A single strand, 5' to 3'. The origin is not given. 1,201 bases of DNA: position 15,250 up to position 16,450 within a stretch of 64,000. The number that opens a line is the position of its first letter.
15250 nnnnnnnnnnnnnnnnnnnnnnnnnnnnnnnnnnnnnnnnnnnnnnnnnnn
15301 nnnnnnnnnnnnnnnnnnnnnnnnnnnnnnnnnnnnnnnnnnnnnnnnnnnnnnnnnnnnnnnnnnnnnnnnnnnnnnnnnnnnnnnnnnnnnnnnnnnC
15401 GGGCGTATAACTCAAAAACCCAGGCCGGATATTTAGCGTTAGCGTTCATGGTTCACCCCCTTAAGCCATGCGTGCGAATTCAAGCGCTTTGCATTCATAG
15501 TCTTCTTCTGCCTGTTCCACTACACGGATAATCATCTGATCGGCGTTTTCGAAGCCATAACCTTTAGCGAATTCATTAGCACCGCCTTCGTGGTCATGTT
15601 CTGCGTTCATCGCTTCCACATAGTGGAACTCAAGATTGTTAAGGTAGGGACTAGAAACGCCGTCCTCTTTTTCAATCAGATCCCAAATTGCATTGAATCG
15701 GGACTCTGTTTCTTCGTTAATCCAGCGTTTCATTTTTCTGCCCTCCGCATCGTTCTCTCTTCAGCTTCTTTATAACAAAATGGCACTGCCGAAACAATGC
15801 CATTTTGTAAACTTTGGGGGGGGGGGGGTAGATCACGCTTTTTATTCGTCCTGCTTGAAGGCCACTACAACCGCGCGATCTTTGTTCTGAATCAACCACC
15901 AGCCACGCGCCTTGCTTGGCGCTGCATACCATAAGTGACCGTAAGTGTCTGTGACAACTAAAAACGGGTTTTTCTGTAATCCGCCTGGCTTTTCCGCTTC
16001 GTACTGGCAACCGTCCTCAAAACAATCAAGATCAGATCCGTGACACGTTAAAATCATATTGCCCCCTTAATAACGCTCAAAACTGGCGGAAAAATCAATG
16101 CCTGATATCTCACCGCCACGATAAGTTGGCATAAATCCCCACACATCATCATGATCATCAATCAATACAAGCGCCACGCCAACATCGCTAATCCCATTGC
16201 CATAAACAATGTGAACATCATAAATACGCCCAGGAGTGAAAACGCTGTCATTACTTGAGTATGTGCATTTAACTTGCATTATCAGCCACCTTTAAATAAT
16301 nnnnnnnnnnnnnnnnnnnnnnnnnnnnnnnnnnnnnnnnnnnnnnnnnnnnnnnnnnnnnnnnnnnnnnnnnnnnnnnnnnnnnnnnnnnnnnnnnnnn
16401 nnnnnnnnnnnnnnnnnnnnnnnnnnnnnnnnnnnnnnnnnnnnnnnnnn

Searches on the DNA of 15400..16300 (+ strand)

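Call 3: search_dna_similar(query=window:15400-16300:+, collection=phages, mode=near, max_rows=40)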
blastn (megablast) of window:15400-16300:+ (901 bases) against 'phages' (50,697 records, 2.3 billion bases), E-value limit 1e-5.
Records with a match: 3; places in all: 3; records where one place covers at least 80% of the query: 0.
Best place of each record, by identity: 90-95% 1; 80-90% 2.
By first word of the organism name: Escherichia 3.
By host as written in the record: Escherichia coli K-12 2; Escherichia coli 1.
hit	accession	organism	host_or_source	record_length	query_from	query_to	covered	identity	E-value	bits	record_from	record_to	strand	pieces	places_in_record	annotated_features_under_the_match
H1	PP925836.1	Escherichia phage MagusPhagus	Escherichia coli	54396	326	901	64%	87.0%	2e-84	636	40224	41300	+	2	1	hypothetical protein (x6)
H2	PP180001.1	Escherichia phage mEp010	Escherichia coli K-12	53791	1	655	42%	88.5%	3e-98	452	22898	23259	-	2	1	hypothetical protein (x3) | terminator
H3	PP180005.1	Escherichia phage mEp554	Escherichia coli K-12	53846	372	417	5%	93.5%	2e-9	69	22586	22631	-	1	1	terminator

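Call 4: search_dna_similar(query=window:15400-16300:+, collection=ecoli_genomes, mode=near, max_rows=40)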
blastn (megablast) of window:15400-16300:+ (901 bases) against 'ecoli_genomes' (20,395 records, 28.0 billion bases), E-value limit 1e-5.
Records with a match: 30; places in all: 30; records where one place covers at least 80% of the query: 3.
Genomes with a match: 30 of 5426; with a place that covers at least 80% of the query: 3. Places per genome that has any: lowest 1, median 1, highest 1. On chromosomes: 30 places; on plasmids: 0.
Best place of each record, by identity: 95-99% 3; 90-95% 5; 80-90% 15; 60-80% 7.
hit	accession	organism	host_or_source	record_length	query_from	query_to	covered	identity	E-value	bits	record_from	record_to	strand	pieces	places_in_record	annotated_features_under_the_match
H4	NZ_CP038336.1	Escherichia coli O157:H7 strain LSU61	Deer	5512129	1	901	100%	98.7%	0e+0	1592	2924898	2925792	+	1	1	hypothetical protein (x5)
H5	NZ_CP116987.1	Escherichia coli strain MLI107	Homo sapiens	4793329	1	901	100%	87.8%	0e+0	1048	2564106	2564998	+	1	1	hypothetical protein (x5)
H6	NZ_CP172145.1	Escherichia coli strain GF66.2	chicken meat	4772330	1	880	98%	87.2%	0e+0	992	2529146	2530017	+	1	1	hypothetical protein (x4)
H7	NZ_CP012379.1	Escherichia coli strain PAR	cockatoo feces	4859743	1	901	74%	84.4%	2e-135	650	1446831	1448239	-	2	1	hypothetical protein (x6)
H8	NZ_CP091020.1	Escherichia coli strain STEC308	mutton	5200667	1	676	75%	81.5%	4e-151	544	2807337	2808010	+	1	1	hypothetical protein (x4)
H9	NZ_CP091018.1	Escherichia coli strain STEC307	mutton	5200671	1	676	75%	81.5%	4e-151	544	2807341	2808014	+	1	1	hypothetical protein (x4)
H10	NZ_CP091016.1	Escherichia coli strain STEC306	mutton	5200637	1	676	75%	81.5%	4e-151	544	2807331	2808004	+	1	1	hypothetical protein (x4)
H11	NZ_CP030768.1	Escherichia coli strain 2017C-4173W12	missing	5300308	1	661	73%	83.0%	2e-164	588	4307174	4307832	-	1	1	hypothetical protein (x4)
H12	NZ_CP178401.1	Escherichia coli strain N1286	Homo sapiens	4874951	1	880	62%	85.5%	7e-134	574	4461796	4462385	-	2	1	hypothetical protein (x3)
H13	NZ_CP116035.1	Escherichia coli strain FAH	Homo sapiens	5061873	4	417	46%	88.6%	2e-139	505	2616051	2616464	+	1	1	hypothetical protein (x2)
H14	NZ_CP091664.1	Escherichia coli strain KKa019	river water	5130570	2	417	46%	87.0%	1e-126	462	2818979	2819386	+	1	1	hypothetical protein (x2)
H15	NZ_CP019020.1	Escherichia coli strain Ecol_244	Homo sapiens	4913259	3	417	46%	86.7%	4e-126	460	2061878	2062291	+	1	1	hypothetical protein (x2)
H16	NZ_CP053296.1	Escherichia coli strain M1/5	Homo sapiens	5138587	1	417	46%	77.9%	8e-64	254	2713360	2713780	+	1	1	hypothetical protein (x2)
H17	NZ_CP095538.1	Escherichia coli strain GN04592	Homo sapiens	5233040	4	417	46%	77.5%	2e-60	243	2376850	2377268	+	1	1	hypothetical protein (x2)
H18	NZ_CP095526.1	Escherichia coli strain GN05505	Homo sapiens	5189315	4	417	46%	77.5%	2e-60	243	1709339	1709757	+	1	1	hypothetical protein (x2)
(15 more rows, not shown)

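Call 5: get_annotated_region(hit=H4, flank=3000)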
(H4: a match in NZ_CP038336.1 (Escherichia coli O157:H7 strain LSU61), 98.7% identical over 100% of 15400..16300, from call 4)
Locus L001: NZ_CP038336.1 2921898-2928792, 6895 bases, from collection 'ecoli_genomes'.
description: Escherichia coli O157:H7 strain LSU61 chromosome, complete genome
organism: Escherichia coli O157:H7 strain LSU61 (NCBI taxid 83334)
replicon: chromosome; assembly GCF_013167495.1
host: Deer; source: missing; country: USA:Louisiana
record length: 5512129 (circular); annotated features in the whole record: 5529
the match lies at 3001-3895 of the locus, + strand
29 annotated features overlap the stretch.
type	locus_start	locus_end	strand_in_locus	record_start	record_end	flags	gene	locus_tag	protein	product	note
CDS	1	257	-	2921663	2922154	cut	-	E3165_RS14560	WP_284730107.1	lysozyme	-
CDS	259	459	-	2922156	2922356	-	-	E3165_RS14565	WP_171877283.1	holin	-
CDS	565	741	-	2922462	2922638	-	-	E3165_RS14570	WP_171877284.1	hypothetical protein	-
CDS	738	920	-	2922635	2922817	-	-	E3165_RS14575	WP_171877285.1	hypothetical protein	-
CDS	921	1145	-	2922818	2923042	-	-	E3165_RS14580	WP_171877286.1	hypothetical protein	-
CDS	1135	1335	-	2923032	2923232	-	-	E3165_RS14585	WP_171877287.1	hypothetical protein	-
CDS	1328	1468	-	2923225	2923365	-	-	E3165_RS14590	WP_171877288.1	hypothetical protein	-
CDS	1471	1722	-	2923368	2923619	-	-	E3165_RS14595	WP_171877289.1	hypothetical protein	-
CDS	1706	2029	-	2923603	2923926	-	-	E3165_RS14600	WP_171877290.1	hypothetical protein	-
CDS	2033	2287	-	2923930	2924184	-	-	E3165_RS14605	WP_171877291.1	hypothetical protein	-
CDS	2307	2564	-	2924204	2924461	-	-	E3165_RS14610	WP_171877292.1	hypothetical protein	-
CDS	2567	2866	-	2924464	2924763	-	-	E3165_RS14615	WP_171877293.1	hypothetical protein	-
CDS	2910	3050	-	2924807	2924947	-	-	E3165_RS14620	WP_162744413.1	hypothetical protein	-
CDS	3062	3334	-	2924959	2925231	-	-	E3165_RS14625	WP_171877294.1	hypothetical protein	-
CDS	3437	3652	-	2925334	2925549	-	-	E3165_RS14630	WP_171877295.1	hypothetical protein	-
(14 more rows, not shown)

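Call 6: get_annotated_region(hit=H2, flank=3000)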
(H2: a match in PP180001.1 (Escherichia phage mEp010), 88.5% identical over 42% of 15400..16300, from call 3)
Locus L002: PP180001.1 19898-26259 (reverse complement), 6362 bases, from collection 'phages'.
description: Escherichia phage mEp010, complete genome.
organism: Escherichia phage mEp010 (NCBI taxid 3121467)
taxonomy: Viruses; Duplodnaviria; Heunggongvirae; Uroviricota; Caudoviricetes
host: Escherichia coli K-12; source: human feces; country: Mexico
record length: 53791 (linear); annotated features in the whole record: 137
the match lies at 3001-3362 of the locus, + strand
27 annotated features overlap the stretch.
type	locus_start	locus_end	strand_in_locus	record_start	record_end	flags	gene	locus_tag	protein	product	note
CDS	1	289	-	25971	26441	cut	-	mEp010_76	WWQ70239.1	hypothetical protein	rasttk_feature_creation_tool=/opt/patric-common/ runtime/bin/phanotate version Unknown; ...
CDS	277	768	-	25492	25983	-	-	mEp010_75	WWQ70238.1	lysozyme R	rasttk_feature_creation_tool=/opt/patric-common/ runtime/bin/phanotate version Unknown; ...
CDS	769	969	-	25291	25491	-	-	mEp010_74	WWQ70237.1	hypothetical protein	rasttk_feature_creation_tool=/opt/patric-common/ runtime/bin/phanotate version Unknown; ...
regulatory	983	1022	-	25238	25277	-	-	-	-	terminator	Rho-independent terminator predicted by ARNold; label: T9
CDS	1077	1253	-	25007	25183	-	-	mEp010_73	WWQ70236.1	hypothetical protein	rasttk_feature_creation_tool=/opt/patric-common/ runtime/bin/phanotate version Unknown; ...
CDS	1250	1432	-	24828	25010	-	-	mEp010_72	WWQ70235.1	hypothetical protein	rasttk_feature_creation_tool=/opt/patric-common/ runtime/bin/phanotate version Unknown; ...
CDS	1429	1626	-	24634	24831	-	-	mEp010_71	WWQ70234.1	hypothetical protein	rasttk_feature_creation_tool=/opt/patric-common/ runtime/bin/phanotate version Unknown; ...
CDS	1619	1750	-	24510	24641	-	-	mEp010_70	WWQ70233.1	hypothetical protein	rasttk_feature_creation_tool=/opt/patric-common/ runtime/bin/phanotate version Unknown; ...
CDS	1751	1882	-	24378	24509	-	-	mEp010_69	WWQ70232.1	hypothetical protein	rasttk_feature_creation_tool=/opt/patric-common/ runtime/bin/phanotate version Unknown; ...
CDS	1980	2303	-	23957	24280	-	-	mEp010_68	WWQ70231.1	hypothetical protein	rasttk_feature_creation_tool=/opt/patric-common/ runtime/bin/phanotate version Unknown; ...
CDS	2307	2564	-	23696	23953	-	-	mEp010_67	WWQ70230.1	hypothetical protein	rasttk_feature_creation_tool=/opt/patric-common/ runtime/bin/phanotate version Unknown; ...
CDS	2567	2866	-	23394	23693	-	-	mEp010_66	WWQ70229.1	hypothetical protein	rasttk_feature_creation_tool=/opt/patric-common/ runtime/bin/phanotate version Unknown; ...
CDS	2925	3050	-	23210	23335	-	-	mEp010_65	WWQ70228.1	hypothetical protein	rasttk_feature_creation_tool=/opt/patric-common/ runtime/bin/phanotate version Unknown; ...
CDS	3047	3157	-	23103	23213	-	-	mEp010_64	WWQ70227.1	hypothetical protein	rasttk_feature_creation_tool=/opt/patric-common/ runtime/bin/phanotate version Unknown; ...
regulatory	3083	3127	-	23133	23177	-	-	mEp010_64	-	terminator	Rho-independent terminator predicted by ARNold; label: T8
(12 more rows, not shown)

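Call 7: get_annotated_region(hit=H3, flank=3000)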
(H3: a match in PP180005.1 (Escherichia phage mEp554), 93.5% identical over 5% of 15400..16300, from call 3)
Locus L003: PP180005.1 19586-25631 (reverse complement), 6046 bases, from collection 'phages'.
description: Escherichia phage mEp554, complete genome.
organism: Escherichia phage mEp554 (NCBI taxid 3121471)
taxonomy: Viruses; Duplodnaviria; Heunggongvirae; Uroviricota; Caudoviricetes
host: Escherichia coli K-12; source: human feces; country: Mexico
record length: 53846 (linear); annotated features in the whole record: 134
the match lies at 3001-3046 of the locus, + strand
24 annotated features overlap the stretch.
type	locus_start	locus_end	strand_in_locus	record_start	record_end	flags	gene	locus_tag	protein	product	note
CDS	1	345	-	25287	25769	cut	-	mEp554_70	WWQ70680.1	hypothetical protein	rasttk_feature_creation_tool=/opt/patric-common/ runtime/bin/phanotate version Unknown; ...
CDS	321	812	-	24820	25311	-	-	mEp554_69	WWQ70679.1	lysozyme R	rasttk_feature_creation_tool=/opt/patric-common/ runtime/bin/phanotate version Unknown; ...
CDS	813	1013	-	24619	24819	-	-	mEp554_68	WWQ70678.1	hypothetical protein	rasttk_feature_creation_tool=/opt/patric-common/ runtime/bin/phanotate version Unknown; ...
CDS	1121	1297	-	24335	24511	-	-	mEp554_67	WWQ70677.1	hypothetical protein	rasttk_feature_creation_tool=/opt/patric-common/ runtime/bin/phanotate version Unknown; ...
CDS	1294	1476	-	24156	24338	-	-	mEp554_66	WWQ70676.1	hypothetical protein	rasttk_feature_creation_tool=/opt/patric-common/ runtime/bin/phanotate version Unknown; ...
CDS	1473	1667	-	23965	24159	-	-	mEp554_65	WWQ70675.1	hypothetical protein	rasttk_feature_creation_tool=/opt/patric-common/ runtime/bin/phanotate version Unknown; ...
CDS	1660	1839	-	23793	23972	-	-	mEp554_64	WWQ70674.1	hypothetical protein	rasttk_feature_creation_tool=/opt/patric-common/ runtime/bin/phanotate version Unknown; ...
CDS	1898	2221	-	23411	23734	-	-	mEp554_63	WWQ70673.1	hypothetical protein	rasttk_feature_creation_tool=/opt/patric-common/ runtime/bin/phanotate version Unknown; ...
CDS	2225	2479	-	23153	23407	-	-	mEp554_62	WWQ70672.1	hypothetical protein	rasttk_feature_creation_tool=/opt/patric-common/ runtime/bin/phanotate version Unknown; ...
CDS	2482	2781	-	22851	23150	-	-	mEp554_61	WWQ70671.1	hypothetical protein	rasttk_feature_creation_tool=/opt/patric-common/ runtime/bin/phanotate version Unknown; ...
CDS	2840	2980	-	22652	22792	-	-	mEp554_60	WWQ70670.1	hypothetical protein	rasttk_feature_creation_tool=/opt/patric-common/ runtime/bin/phanotate version Unknown; ...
regulatory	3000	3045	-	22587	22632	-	-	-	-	terminator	Rho-independent terminator predicted by ARNold; label: T10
CDS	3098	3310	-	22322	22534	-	-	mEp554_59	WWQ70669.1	hypothetical protein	rasttk_feature_creation_tool=/opt/patric-common/ runtime/bin/phanotate version Unknown; ...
CDS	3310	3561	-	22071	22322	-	-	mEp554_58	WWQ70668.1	hypothetical protein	rasttk_feature_creation_tool=/opt/patric-common/ runtime/bin/phanotate version Unknown; ...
CDS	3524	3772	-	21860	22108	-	-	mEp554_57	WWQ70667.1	hypothetical protein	rasttk_feature_creation_tool=/opt/patric-common/ runtime/bin/phanotate version Unknown; ...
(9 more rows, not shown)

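Call 22: search_dna_similar(query=window:15745-15880:+, collection=ecoli_genomes, mode=distant, max_rows=60)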
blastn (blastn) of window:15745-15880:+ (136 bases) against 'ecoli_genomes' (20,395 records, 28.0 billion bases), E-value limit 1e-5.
Records with a match: 31; places in all: 31; records where one place covers at least 80% of the query: 9.
Genomes with a match: 31 of 5426; with a place that covers at least 80% of the query: 9. Places per genome that has any: lowest 1, median 1, highest 1. On chromosomes: 31 places; on plasmids: 0.
Best place of each record, by identity: 95-99% 10; 90-95% 10; 80-90% 11.
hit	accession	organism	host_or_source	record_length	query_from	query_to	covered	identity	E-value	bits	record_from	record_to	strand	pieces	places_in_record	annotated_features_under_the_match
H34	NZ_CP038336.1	Escherichia coli O157:H7 strain LSU61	Deer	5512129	1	136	100%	94.1%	1e-51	211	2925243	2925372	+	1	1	hypothetical protein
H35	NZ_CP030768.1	Escherichia coli strain 2017C-4173W12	missing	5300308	1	136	100%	91.2%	3e-46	193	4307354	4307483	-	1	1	hypothetical protein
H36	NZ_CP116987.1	Escherichia coli strain MLI107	Homo sapiens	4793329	1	136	100%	89.0%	2e-42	180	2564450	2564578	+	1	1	hypothetical protein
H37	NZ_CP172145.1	Escherichia coli strain GF66.2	chicken meat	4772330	1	136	100%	89.0%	2e-42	180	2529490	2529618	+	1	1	hypothetical protein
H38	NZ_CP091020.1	Escherichia coli strain STEC308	mutton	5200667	1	136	100%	88.2%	3e-41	176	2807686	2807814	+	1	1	hypothetical protein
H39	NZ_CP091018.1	Escherichia coli strain STEC307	mutton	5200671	1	136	100%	88.2%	3e-41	176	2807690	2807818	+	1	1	hypothetical protein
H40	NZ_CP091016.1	Escherichia coli strain STEC306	mutton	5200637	1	136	100%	88.2%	3e-41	176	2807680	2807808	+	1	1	hypothetical protein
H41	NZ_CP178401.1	Escherichia coli strain N1286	Homo sapiens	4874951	21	136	85%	83.6%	4e-26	126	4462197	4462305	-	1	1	hypothetical protein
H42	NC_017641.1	Escherichia coli UMNK88 strain UMNK88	porcine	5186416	21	136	85%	82.8%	5e-25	122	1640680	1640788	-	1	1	hypothetical protein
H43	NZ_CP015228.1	Escherichia coli strain 09-00049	lettuce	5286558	21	107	64%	80.5%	4e-13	83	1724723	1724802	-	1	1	hypothetical protein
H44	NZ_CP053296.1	Escherichia coli strain M1/5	Homo sapiens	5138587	1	72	53%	97.2%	5e-25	122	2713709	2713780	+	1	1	none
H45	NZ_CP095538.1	Escherichia coli strain GN04592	Homo sapiens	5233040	1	72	53%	97.2%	5e-25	122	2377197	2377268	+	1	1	none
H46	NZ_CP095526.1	Escherichia coli strain GN05505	Homo sapiens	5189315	1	72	53%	97.2%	5e-25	122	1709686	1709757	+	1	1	none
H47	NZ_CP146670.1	Escherichia coli strain MS 21-1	Homo sapiens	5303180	1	72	53%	97.2%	5e-25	122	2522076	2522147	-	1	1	none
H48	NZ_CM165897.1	Escherichia coli strain N25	Homo sapiens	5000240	1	72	53%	97.2%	5e-25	122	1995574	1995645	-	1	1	none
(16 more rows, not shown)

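Call 51: get_annotated_region(hit=H35, flank=200)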
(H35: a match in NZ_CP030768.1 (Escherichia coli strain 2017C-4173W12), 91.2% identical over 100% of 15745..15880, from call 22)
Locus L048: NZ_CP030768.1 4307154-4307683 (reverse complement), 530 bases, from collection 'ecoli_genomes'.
description: Escherichia coli strain 2017C-4173W12 chromosome, complete genome
organism: Escherichia coli strain 2017C-4173W12 (NCBI taxid 562)
replicon: chromosome; assembly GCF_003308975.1
host: missing; source: missing; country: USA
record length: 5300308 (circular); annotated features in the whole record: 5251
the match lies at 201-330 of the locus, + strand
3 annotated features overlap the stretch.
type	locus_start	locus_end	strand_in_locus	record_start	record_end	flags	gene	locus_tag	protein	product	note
CDS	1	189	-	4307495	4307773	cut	-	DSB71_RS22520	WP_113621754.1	hypothetical protein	-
CDS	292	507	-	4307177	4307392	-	-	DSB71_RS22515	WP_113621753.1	hypothetical protein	-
CDS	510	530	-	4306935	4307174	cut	-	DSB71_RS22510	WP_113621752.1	hypothetical protein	-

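Call 52: get_annotated_region(hit=H36, flank=200)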
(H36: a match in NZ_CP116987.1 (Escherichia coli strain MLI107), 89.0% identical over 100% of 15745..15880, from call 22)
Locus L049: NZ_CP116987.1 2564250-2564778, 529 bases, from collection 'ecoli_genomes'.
description: Escherichia coli strain MLI107 chromosome, complete genome
organism: Escherichia coli strain MLI107 (NCBI taxid 562)
replicon: chromosome; assembly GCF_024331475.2
host: Homo sapiens; source: stool sample; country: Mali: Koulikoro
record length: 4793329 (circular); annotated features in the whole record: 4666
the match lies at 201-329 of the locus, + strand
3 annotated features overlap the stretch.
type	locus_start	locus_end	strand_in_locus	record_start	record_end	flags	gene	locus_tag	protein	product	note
CDS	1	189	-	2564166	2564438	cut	-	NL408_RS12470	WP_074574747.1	hypothetical protein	-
CDS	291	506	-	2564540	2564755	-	-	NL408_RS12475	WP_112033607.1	hypothetical protein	-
CDS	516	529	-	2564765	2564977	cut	-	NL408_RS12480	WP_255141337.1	hypothetical protein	-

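Call 53: get_annotated_region(hit=H38, flank=200)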
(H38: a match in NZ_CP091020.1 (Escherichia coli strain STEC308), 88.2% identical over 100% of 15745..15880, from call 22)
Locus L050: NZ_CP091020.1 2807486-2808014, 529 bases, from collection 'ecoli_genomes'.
description: Escherichia coli strain STEC308 chromosome, complete genome
organism: Escherichia coli strain STEC308 (NCBI taxid 562)
replicon: chromosome; assembly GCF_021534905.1
host: -; source: mutton; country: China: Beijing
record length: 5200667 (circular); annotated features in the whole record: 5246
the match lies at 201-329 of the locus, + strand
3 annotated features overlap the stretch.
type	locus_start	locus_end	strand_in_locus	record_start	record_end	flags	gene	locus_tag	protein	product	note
CDS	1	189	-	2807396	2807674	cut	-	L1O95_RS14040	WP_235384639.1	hypothetical protein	-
CDS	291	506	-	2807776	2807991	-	-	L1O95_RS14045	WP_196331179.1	hypothetical protein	-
CDS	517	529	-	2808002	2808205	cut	-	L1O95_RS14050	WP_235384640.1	hypothetical protein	-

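Call 54: get_annotated_region(hit=H41, flank=200)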
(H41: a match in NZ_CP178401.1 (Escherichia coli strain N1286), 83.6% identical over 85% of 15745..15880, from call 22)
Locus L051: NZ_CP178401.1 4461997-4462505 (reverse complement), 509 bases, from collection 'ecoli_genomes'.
description: Escherichia coli strain N1286 chromosome, complete genome
organism: Escherichia coli strain N1286 (NCBI taxid 562)
replicon: chromosome; assembly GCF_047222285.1
host: Homo sapiens; source: Carriage; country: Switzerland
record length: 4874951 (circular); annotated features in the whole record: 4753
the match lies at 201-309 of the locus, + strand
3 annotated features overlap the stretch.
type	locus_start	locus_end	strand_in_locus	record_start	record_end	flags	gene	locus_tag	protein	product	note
CDS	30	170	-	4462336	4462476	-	-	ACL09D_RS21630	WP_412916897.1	hypothetical protein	-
CDS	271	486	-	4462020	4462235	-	-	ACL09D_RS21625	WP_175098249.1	hypothetical protein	-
CDS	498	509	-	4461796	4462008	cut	-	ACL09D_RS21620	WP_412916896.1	hypothetical protein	-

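Call 55: get_annotated_region(hit=H42, flank=200)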
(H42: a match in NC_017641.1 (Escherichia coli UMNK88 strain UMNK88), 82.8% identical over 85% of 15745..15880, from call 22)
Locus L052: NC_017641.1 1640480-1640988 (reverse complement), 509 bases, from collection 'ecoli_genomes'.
description: Escherichia coli UMNK88, complete sequence
organism: Escherichia coli UMNK88 strain UMNK88 (NCBI taxid 696406)
replicon: chromosome; assembly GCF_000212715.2
host: porcine; source: porcine neonatal diarrhea; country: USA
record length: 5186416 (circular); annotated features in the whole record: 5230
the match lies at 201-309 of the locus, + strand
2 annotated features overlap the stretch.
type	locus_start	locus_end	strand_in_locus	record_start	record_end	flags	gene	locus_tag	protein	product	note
CDS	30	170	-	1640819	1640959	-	-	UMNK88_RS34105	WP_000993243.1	hypothetical protein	-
CDS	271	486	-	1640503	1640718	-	-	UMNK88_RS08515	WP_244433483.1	hypothetical protein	-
